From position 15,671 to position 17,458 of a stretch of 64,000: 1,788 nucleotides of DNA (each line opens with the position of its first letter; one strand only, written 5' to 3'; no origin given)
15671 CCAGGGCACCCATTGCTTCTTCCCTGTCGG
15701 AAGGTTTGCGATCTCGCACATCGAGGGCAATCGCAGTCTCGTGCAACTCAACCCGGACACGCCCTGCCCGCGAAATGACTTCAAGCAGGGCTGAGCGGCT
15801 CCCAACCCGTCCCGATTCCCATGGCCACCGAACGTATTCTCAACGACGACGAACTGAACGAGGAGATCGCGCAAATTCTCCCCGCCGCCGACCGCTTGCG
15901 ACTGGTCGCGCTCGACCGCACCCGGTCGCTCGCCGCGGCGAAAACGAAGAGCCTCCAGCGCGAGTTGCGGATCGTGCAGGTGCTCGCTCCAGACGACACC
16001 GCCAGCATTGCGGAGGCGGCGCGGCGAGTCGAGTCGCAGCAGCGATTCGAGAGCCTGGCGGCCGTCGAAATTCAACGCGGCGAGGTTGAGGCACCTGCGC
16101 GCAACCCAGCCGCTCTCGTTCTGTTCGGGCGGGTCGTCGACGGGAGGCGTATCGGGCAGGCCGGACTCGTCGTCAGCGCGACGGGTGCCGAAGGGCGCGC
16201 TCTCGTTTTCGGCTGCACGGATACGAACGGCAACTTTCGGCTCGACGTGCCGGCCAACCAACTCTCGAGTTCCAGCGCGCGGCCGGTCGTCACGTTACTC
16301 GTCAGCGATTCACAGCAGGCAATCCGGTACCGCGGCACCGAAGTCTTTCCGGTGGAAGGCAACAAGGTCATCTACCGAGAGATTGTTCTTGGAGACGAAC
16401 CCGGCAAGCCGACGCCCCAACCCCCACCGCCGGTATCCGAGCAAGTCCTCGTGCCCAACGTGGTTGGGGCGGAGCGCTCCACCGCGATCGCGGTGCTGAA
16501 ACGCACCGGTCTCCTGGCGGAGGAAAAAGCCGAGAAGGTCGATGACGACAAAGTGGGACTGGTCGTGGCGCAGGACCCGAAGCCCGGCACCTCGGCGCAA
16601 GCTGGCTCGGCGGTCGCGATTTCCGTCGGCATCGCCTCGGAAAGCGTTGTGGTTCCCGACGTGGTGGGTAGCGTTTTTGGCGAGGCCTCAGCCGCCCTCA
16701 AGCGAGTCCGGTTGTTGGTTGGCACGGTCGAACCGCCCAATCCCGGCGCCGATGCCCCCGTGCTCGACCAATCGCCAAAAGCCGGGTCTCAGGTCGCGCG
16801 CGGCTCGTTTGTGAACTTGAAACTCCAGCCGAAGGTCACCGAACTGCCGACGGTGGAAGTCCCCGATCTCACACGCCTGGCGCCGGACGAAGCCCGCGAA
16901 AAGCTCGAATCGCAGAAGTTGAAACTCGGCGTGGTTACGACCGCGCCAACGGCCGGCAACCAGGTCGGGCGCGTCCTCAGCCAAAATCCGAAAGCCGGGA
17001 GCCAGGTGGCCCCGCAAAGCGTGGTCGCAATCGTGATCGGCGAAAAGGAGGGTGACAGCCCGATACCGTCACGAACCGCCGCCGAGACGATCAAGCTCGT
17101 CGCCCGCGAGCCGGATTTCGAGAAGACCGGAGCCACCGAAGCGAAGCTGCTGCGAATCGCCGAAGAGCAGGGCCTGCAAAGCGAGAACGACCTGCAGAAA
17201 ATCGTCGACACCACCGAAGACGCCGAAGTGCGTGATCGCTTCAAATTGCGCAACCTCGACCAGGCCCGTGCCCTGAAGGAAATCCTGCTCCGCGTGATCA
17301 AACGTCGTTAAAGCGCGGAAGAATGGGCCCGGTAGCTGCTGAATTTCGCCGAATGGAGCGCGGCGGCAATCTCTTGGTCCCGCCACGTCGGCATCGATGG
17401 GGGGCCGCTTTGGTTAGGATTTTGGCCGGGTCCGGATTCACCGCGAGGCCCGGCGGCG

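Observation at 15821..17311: PASTA-repeat protein without kinase or PBP domain encoded as the last structural gene of the eCIS operon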

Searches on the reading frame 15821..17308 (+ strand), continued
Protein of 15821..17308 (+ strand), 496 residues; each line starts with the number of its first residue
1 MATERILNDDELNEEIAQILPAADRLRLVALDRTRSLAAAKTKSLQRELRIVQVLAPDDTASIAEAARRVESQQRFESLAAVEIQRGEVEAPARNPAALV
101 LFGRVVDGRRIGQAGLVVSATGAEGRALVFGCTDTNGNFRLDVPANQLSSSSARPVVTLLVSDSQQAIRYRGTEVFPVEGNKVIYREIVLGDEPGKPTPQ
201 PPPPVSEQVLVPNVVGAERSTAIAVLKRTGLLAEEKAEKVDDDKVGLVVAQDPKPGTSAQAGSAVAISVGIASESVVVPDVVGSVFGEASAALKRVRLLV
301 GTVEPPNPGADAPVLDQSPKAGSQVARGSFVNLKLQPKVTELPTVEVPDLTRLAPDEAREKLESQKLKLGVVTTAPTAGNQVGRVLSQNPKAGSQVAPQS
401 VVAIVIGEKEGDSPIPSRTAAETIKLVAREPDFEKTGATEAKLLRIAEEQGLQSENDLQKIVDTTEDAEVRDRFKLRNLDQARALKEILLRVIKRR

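Call 88: list_cluster_members(proteins=[P0001, P0002, P0019, P0028, P0275, P0389, P0401, P0259])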
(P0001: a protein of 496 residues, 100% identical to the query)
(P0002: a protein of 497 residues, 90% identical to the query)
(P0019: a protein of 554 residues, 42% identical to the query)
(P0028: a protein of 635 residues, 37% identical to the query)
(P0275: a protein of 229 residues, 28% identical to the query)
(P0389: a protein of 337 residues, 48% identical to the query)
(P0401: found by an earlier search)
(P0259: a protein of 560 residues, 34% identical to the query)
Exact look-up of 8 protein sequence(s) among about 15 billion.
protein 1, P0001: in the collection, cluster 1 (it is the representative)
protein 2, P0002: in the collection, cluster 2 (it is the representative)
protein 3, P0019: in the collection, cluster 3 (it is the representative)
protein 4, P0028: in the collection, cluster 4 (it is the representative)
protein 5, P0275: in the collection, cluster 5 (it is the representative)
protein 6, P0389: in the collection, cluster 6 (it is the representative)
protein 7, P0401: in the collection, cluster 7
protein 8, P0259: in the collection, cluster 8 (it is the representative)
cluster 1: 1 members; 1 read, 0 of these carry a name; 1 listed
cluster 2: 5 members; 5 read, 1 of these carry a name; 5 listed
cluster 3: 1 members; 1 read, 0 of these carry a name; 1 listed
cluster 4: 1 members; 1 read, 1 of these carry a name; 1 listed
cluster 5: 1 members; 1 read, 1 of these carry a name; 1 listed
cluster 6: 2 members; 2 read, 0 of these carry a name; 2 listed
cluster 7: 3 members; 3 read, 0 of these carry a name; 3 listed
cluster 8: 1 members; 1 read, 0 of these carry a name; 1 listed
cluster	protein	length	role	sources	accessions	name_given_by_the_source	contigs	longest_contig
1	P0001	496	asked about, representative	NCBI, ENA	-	-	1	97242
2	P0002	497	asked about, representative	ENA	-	-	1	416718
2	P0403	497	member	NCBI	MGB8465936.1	MAG: PASTA domain-containing protein [Terrimicrobiaceae bacterium]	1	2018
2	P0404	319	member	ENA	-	-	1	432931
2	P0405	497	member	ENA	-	-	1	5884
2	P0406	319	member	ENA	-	-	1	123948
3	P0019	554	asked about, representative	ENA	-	-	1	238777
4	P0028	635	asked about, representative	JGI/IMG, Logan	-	beta-lactam-binding protein with PASTA domain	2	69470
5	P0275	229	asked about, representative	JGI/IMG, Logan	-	hypothetical protein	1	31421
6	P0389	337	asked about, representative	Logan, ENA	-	-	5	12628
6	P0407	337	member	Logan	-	-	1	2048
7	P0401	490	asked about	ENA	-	-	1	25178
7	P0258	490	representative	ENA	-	-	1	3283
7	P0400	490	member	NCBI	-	-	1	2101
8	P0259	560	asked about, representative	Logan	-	-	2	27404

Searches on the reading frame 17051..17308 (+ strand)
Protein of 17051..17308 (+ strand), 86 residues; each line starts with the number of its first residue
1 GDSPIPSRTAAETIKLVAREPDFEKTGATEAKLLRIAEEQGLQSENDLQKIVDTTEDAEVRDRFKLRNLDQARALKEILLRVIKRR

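Call 56: search_protein_families(library=pfam, proteins=[window:17051-17308:+], max_evalue=1)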
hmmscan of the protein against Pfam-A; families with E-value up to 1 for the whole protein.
window:17051-17308:+ (86 aa): 0 families

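Call 65: predict_structure(protein=window:17066-17308:+)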
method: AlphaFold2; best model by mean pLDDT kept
length: 81 residues; sequences in the alignment: 1
mean_pLDDT: 77.9   pTM: 0.60
mean pLDDT of the five models: 77.9, 76.8, 73.4, 69.8, 53.8
residues with pLDDT >= 90: 0; 70-90: 69; 50-70: 11; < 50: 1
segments of 3 or more residues with pLDDT < 50: none
pLDDT, mean of each block of 10 residues (from residue 1): 71 79 80 70 78 81 84 83 59
secondary structure, 60 per line:
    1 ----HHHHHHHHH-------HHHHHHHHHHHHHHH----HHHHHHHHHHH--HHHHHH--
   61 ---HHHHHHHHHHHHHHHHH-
elements in order: H5-13 H21-35 H40-50 H53-58 H64-80

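Call 69: fold_search(model_id=the predicted structure, library=pdb)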
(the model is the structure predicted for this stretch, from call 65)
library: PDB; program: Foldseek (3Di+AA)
matches with E <= 10: 14; with E <= 0.001: 0
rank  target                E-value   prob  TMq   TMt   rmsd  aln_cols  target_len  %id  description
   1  9lh4                  5.0e+00  0.06  0.29  0.11   9.8       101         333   15  Crystal structure of the cyclophilin 37 from Arabidopsis thaliana (released 2025-12-24)
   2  9k7w_D                5.9e+00  0.07  0.34  0.31   8.3        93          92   13  Crystal structure of designed nickel-induced homotrimer C3-Ni1-HH*3-18 (released 2025-10-29)
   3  8dz8_B                5.9e+00  0.04  0.26  0.23  11.8        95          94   10  Neoleukin 4, a de novo designed IL-4 mimetic (released 2023-03-29)
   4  4hrt_D                5.9e+00  0.02  0.21  0.13  13.7        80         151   18  Scapharca tetrameric hemoglobin, unliganded (released 2012-12-12)
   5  6gzc_B                6.2e+00  0.05  0.27  0.28   7.8        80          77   10  heterotetrameric katanin p60:p80 complex (released 2019-08-07)
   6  6zpp                  6.6e+00  0.03  0.20  0.12  12.5        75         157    9  g7941: a virulence factor from Drechmaria coniospora (released 2022-01-19)
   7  8iwh_Q                6.9e+00  0.07  0.34  0.22   9.2        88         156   18  Structure and characteristics of a photosystem II supercomplex containing monomeric LHCX and dimeric FCPII antennae fr (released 2023-10-25)
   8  2zop_A                6.9e+00  0.03  0.23  0.17  12.1       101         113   16  X-ray crystal structure of a CRISPR-associated Cmr5 family protein from Thermus thermophilus HB8 (released 2009-02-10)
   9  4zey                  7.3e+00  0.04  0.26  0.26   8.3        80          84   12  Crystal structure of a nuclear receptor binding factor 2 MIT domain (NRBF2) from Homo sapiens at 1.50 A resolution (released 2015-05-06)
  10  5jr9_C                7.7e+00  0.08  0.41  0.21   8.0       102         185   16  Crystal structure of apo-NeC3PO (released 2016-09-28)
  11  1hmd_A                8.2e+00  0.06  0.34  0.27  11.2        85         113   15  THE STRUCTURE OF DEOXY AND OXY HEMERYTHRIN AT 2.0 ANGSTROMS RESOLUTION (released 1992-01-15)
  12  4a5x_A                9.1e+00  0.04  0.27  0.28   7.8        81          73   20  Structures of MITD1 (released 2012-11-14)
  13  6gzc_D                9.6e+00  0.03  0.25  0.26   7.8        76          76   10  heterotetrameric katanin p60:p80 complex (released 2019-08-07)
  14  6dg6_F                9.6e+00  0.03  0.24  0.21  10.3        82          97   20  Structure of a de novo designed Interleukin-2/Interleukin-15 mimetic (released 2019-01-16)
